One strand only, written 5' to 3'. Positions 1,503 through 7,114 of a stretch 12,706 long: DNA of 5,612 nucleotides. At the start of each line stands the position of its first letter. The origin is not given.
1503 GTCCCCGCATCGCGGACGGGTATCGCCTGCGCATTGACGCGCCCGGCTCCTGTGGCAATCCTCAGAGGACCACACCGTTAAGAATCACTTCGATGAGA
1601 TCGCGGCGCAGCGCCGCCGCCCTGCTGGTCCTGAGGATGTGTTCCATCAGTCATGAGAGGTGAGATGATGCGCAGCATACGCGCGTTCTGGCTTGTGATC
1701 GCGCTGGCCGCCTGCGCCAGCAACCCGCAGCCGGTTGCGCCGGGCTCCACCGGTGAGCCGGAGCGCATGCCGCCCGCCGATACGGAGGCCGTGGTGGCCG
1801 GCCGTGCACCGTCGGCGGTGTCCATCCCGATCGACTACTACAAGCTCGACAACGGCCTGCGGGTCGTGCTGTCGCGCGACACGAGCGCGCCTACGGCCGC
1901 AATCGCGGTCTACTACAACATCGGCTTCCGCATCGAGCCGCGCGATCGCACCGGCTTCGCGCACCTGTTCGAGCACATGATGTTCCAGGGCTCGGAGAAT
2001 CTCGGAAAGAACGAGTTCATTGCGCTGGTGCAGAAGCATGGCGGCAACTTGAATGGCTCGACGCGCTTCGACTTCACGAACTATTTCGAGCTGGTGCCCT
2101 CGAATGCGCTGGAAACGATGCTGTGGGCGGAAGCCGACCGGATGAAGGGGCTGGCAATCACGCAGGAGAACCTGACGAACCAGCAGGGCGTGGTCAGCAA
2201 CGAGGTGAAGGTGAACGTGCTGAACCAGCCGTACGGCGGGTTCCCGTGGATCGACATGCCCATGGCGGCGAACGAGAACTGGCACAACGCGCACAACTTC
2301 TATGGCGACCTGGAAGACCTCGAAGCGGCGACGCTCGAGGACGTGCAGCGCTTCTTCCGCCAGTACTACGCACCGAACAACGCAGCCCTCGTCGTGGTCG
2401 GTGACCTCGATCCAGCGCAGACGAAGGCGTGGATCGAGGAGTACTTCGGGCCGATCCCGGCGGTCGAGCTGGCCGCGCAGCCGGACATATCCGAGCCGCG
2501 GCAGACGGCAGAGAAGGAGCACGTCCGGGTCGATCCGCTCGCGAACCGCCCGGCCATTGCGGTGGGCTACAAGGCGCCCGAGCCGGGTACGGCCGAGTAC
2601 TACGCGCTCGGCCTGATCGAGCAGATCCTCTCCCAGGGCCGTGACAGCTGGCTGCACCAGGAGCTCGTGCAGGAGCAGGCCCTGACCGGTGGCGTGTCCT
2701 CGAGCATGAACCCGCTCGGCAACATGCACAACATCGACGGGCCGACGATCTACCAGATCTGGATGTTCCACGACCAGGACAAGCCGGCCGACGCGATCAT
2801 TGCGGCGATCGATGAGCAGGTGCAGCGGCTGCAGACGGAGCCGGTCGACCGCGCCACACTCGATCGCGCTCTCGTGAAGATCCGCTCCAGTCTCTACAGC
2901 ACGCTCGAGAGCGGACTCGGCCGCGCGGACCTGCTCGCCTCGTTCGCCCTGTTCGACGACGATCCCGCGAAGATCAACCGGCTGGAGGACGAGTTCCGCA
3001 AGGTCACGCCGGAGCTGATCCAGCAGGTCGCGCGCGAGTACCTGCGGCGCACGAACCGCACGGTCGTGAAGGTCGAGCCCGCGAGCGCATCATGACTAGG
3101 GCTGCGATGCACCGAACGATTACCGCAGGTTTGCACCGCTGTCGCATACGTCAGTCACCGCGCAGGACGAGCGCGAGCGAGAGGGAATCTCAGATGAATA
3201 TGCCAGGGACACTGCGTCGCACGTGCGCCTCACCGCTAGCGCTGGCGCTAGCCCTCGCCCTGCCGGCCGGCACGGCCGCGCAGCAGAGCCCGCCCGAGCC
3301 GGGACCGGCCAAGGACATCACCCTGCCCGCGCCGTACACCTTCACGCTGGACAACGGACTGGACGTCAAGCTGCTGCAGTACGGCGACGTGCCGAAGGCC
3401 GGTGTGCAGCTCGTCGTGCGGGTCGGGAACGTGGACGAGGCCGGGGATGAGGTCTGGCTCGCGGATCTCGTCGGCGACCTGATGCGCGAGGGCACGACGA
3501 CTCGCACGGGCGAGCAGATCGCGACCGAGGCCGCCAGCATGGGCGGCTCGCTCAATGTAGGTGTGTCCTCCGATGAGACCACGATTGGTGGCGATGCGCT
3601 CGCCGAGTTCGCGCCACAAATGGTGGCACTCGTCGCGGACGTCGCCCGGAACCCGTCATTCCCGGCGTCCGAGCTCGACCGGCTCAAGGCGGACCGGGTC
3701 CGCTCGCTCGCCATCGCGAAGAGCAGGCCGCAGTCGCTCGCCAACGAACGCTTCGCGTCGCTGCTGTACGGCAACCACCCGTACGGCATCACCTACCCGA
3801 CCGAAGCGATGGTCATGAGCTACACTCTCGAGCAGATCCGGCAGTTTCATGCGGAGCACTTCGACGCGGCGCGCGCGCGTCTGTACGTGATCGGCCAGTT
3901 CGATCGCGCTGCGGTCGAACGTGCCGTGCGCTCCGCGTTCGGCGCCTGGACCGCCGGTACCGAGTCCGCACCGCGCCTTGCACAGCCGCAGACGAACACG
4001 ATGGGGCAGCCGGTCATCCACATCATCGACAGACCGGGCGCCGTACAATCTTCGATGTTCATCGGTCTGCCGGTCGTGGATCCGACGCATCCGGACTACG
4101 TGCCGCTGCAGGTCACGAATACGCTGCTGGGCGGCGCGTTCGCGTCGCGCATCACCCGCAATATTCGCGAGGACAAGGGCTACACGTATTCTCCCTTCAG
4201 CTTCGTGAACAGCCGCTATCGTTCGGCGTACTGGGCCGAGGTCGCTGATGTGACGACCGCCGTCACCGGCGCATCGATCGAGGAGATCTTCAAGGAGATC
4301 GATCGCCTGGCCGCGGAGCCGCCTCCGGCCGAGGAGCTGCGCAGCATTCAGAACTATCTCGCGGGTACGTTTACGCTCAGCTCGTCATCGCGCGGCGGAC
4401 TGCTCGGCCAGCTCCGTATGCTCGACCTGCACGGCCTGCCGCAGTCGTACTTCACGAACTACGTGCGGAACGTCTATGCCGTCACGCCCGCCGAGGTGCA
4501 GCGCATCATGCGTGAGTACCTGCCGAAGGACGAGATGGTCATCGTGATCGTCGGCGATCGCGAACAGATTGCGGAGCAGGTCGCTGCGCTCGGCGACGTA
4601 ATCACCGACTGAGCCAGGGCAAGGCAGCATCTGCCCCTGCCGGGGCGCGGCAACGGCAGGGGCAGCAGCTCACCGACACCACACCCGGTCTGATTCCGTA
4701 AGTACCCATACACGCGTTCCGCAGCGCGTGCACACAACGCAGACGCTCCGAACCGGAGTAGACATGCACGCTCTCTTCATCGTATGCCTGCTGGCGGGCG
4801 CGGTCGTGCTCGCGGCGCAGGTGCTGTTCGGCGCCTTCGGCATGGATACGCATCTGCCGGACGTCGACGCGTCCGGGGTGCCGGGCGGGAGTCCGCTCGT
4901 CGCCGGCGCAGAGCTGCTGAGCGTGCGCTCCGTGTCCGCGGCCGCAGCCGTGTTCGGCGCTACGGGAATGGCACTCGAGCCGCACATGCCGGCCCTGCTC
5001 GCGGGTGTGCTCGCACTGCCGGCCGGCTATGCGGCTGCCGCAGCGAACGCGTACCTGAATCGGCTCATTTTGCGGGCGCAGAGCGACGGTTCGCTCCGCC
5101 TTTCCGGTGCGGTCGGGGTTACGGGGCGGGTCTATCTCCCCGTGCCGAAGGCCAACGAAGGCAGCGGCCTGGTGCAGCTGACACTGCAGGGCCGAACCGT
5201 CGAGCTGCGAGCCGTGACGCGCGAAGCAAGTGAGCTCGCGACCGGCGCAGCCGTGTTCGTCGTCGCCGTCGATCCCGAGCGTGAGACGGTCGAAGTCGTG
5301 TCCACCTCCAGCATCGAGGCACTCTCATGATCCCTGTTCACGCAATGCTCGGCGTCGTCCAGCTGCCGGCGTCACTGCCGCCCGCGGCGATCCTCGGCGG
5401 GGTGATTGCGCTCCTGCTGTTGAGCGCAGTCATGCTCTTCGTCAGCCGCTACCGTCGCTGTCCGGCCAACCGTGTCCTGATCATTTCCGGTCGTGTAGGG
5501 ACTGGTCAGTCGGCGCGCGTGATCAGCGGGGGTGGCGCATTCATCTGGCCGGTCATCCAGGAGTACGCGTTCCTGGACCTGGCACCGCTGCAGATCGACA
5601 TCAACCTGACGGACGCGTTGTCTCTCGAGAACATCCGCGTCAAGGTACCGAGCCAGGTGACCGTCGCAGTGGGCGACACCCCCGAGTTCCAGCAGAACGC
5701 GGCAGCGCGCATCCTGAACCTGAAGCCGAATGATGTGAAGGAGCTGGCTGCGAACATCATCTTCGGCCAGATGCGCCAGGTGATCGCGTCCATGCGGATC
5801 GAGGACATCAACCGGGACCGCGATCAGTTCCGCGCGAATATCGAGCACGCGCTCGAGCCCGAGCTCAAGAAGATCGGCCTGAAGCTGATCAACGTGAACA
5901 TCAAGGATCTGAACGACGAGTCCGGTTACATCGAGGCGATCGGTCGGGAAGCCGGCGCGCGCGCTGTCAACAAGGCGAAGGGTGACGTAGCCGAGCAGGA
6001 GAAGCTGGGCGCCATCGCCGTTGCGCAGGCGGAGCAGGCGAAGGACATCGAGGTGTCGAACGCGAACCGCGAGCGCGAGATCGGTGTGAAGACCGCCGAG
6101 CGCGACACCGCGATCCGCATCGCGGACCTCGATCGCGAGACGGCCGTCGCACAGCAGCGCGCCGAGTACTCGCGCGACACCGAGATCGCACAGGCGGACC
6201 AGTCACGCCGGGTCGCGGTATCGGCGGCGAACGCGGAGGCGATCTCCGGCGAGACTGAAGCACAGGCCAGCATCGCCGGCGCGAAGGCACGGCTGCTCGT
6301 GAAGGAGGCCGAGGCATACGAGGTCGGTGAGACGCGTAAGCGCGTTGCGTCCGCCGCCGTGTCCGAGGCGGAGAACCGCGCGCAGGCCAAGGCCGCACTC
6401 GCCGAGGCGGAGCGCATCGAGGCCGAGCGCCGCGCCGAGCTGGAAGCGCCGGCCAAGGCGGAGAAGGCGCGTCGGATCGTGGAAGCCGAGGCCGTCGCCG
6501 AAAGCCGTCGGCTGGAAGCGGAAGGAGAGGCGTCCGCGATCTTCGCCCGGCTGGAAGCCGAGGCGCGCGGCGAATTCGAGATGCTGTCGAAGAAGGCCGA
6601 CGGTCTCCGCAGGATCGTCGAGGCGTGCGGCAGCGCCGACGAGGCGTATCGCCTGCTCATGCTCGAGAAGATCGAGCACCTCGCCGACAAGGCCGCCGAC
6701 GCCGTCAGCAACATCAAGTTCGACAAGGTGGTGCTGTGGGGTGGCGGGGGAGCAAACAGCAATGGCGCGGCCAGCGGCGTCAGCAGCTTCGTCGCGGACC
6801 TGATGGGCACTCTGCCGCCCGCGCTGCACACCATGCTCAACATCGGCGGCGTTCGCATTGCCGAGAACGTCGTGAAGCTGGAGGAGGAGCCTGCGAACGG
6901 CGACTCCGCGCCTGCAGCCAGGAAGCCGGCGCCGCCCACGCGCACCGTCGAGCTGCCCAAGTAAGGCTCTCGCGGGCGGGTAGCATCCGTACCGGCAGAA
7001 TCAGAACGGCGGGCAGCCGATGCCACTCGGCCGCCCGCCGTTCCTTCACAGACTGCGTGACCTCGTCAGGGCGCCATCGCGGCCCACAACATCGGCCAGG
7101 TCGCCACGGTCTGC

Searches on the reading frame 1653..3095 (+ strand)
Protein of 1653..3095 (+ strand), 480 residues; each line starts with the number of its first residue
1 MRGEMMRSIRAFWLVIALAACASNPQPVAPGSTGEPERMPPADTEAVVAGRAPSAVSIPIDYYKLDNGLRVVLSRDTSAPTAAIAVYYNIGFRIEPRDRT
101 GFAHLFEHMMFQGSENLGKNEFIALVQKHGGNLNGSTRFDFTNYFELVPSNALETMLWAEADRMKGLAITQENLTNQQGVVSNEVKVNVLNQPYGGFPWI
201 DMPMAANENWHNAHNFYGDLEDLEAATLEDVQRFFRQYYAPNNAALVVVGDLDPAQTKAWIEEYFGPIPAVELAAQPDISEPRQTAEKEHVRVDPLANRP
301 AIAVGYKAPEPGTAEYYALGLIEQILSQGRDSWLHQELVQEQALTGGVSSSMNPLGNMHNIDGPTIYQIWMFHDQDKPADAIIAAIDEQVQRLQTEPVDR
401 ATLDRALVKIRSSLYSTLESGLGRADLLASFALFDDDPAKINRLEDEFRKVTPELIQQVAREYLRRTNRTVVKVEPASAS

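Call 20: search_protein_families(library=pfam, proteins=[window:1653-3095:+], max_evalue=0.001)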
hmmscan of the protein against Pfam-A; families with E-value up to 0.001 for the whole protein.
window:1653-3095:+ (480 aa): 2 families
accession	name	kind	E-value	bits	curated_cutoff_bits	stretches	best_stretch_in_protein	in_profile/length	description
PF05193.26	Peptidase_M16_C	-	2.4e-31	109.5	23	1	226-406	2-177/181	Peptidase M16 inactive domain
PF00675.25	Peptidase_M16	-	7e-22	78.4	22.3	1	70-188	1-119/149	Insulinase (Peptidase family M16)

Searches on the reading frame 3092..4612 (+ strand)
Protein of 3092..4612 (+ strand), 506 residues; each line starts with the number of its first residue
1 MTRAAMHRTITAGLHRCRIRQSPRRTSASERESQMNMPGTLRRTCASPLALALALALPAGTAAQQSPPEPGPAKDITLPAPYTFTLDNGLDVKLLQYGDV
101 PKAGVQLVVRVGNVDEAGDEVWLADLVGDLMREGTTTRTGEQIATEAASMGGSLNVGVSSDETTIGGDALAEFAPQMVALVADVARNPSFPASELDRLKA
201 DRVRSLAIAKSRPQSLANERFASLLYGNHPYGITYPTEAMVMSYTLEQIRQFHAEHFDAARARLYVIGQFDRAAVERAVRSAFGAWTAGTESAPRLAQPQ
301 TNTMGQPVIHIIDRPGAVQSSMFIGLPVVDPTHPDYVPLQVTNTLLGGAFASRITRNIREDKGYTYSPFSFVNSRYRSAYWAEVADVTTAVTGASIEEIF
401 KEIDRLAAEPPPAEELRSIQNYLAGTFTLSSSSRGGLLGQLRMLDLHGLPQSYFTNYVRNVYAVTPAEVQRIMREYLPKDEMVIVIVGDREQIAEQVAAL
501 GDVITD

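Call 20: search_protein_families(library=pfam, proteins=[window:3092-4612:+], max_evalue=0.001)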
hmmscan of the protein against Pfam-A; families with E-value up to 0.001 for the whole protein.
window:3092-4612:+ (506 aa): 2 families
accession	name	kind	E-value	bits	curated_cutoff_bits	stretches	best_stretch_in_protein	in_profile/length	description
PF05193.26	Peptidase_M16_C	-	5.8e-34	118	23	1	244-422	2-180/181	Peptidase M16 inactive domain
PF00675.25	Peptidase_M16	-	2e-13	50.9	22.3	1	101-232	11-142/149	Insulinase (Peptidase family M16)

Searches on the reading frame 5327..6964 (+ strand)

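Call 20: search_protein_families(library=pfam, proteins=[window:5327-6964:+], max_evalue=0.001)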
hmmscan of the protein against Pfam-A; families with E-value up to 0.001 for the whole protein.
window:5327-6964:+ (545 aa): 1 family
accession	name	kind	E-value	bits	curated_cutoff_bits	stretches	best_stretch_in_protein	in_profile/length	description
PF01145.31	Band_7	-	4.5e-28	98.9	23.6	1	46-226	4-176/176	SPFH domain / Band 7 family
